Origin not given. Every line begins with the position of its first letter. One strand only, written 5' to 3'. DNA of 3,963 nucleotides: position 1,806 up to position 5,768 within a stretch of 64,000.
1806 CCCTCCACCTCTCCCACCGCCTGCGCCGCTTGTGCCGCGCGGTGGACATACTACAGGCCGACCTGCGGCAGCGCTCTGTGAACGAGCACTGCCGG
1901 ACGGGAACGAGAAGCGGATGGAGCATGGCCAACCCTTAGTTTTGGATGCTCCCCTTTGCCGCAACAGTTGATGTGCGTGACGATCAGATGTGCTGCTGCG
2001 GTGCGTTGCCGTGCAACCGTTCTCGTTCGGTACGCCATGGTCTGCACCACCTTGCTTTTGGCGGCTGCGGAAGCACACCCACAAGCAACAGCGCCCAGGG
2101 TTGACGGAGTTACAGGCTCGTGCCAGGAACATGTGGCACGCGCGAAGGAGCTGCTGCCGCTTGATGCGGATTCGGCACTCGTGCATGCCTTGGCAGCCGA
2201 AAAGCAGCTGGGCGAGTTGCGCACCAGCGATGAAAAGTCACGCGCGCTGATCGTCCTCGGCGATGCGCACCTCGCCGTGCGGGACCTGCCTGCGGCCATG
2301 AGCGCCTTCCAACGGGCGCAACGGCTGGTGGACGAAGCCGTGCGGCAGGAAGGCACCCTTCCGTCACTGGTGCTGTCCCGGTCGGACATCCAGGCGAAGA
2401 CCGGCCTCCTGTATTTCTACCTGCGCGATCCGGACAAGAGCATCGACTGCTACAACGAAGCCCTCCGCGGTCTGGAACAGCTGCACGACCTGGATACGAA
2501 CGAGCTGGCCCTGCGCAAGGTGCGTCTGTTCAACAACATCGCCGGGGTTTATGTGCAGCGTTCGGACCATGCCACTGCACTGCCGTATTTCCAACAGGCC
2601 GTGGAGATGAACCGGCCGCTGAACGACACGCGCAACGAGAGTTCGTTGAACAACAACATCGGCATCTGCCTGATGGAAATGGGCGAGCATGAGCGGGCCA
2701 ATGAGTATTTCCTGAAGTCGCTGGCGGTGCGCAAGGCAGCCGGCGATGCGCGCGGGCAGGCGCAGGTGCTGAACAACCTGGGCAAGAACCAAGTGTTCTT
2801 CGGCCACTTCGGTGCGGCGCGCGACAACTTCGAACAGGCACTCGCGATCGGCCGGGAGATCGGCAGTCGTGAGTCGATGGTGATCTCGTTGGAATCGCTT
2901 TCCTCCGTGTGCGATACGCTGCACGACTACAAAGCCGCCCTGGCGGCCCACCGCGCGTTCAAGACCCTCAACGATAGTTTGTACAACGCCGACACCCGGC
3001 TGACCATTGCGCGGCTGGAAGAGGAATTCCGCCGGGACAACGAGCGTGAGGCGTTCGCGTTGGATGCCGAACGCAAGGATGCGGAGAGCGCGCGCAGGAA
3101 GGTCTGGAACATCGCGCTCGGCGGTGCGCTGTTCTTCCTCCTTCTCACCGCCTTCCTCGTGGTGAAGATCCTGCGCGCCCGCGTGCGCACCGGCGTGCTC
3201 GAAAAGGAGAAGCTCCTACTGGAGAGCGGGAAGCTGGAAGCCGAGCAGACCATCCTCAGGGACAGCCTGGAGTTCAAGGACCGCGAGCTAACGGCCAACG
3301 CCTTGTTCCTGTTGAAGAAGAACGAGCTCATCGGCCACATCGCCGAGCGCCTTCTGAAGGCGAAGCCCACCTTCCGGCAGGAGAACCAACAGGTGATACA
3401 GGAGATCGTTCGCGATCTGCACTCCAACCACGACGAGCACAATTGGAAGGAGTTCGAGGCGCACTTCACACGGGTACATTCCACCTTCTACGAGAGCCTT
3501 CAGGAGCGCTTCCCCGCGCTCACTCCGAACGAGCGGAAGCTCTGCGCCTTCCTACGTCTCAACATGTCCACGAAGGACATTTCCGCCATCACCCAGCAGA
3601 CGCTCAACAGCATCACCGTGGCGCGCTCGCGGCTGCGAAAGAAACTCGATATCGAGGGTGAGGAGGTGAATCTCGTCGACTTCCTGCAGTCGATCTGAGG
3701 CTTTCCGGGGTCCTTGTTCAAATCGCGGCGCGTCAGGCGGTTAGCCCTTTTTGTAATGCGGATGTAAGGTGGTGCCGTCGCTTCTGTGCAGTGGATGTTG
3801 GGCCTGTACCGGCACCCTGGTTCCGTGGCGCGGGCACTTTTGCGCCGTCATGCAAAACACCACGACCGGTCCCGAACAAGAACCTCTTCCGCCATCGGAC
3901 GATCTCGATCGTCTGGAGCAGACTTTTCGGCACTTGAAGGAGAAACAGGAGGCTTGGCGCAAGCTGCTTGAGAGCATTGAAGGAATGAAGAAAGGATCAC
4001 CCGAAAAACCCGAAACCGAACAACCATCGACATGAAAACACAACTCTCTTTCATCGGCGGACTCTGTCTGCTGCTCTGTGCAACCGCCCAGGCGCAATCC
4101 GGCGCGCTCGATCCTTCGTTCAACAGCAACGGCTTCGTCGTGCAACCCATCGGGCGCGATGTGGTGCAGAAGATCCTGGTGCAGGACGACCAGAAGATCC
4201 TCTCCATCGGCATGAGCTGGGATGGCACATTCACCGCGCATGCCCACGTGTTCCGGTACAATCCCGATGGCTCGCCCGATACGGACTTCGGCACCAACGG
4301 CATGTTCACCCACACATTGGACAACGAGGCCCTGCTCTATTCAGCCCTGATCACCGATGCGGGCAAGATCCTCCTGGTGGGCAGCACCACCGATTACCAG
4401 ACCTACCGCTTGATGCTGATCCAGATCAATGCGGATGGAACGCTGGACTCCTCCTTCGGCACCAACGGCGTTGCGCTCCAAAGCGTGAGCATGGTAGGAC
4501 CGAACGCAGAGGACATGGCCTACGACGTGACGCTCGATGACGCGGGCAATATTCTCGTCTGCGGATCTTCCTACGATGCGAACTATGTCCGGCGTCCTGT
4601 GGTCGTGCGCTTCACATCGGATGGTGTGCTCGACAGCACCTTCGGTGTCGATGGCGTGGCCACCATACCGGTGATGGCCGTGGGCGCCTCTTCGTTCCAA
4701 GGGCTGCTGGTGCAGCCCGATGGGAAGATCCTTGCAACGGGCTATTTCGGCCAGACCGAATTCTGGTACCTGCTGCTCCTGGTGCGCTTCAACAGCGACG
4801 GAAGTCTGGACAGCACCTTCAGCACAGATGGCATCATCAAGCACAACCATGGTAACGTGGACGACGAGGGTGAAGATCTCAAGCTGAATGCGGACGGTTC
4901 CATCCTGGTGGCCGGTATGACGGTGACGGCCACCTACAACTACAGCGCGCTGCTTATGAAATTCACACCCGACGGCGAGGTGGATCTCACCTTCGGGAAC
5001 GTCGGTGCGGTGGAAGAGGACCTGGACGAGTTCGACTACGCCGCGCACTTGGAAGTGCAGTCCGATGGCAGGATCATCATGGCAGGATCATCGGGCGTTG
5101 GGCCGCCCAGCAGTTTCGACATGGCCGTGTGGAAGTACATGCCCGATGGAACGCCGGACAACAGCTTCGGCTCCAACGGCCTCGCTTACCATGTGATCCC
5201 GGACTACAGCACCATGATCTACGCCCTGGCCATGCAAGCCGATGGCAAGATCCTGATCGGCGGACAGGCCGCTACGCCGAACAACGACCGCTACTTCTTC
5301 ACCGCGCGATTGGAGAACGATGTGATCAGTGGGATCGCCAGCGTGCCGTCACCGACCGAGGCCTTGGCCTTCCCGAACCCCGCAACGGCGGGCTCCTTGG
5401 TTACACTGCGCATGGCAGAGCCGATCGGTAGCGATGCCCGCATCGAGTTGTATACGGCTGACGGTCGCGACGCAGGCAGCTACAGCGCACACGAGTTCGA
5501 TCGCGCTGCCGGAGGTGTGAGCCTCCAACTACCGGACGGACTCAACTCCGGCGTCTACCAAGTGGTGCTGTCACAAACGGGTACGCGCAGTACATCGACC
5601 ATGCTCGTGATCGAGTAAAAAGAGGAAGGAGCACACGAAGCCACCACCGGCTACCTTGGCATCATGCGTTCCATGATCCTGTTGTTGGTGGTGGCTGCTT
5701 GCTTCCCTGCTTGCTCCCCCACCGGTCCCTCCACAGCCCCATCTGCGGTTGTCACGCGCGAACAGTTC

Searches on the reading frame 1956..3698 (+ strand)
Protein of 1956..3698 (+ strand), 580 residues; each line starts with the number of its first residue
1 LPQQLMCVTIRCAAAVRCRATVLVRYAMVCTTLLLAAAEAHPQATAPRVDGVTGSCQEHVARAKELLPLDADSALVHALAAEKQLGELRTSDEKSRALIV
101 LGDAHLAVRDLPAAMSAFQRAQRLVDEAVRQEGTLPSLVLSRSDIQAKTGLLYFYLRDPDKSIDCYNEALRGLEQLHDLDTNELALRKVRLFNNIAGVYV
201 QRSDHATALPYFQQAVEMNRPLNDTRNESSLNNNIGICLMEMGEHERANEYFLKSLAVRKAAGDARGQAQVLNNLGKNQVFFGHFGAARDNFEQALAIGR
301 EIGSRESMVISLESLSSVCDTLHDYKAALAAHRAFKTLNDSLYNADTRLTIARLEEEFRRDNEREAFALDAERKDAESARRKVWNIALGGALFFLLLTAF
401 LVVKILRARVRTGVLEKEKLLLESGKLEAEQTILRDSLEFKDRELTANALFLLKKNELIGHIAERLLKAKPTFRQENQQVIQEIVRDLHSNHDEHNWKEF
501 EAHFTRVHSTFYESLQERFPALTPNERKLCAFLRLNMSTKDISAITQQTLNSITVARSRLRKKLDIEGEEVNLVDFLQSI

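Call 98: search_protein_families(library=pfam, proteins=[window:1956-3698:+], max_evalue=0.00001)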
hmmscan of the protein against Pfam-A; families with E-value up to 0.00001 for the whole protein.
window:1956-3698:+ (580 aa): 7 families
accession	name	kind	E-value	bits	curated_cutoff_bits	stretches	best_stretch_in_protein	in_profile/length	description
PF13424.12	TPR_12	-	1.4e-24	86.5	30.1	2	230-300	4-76/77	Tetratricopeptide repeat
PF07719.23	TPR_2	-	2.2e-17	62.1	27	0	149-171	7-29/34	Tetratricopeptide repeat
PF00515.34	TPR_1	-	2.3e-17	62.4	27.8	0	150-170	8-28/34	Tetratricopeptide repeat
PF13181.12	TPR_8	-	1.2e-13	50.4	25.7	0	231-258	3-30/34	Tetratricopeptide repeat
PF13374.12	TPR_10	-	4.3e-09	36.5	27.5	0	233-261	6-34/42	Tetratricopeptide repeat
PF13432.12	TPR_16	-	5.8e-08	33.5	32.7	0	198-263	6-63/65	Tetratricopeptide repeat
PF13176.12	TPR_7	-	2.9e-06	27.4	27.9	0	234-265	4-35/36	Tetratricopeptide repeat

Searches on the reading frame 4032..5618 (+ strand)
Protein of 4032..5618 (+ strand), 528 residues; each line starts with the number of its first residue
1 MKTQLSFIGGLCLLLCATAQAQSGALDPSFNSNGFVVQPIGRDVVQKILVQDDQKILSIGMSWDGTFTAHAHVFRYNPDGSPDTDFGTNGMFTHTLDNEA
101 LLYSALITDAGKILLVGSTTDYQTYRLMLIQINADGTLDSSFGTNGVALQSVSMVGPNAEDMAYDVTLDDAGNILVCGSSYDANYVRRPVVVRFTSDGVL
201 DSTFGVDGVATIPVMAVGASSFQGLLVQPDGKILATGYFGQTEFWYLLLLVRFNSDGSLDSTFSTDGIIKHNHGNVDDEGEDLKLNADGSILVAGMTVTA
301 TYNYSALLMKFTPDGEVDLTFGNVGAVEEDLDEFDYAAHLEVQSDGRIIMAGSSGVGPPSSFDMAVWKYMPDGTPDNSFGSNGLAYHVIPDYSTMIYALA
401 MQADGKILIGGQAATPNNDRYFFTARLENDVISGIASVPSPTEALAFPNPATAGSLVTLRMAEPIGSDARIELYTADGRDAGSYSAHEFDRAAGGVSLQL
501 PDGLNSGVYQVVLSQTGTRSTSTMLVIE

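Call 36: search_protein_families(library=pfam, proteins=[window:4032-5618:+], max_evalue=0.001)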
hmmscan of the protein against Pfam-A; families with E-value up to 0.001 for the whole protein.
window:4032-5618:+ (528 aa): 1 family
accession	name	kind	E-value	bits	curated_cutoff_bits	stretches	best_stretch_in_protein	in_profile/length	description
PF17164.10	DUF5122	-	6.2e-48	161.2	27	4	172-204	4-36/36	Domain of unknown function (DUF5122) beta-propeller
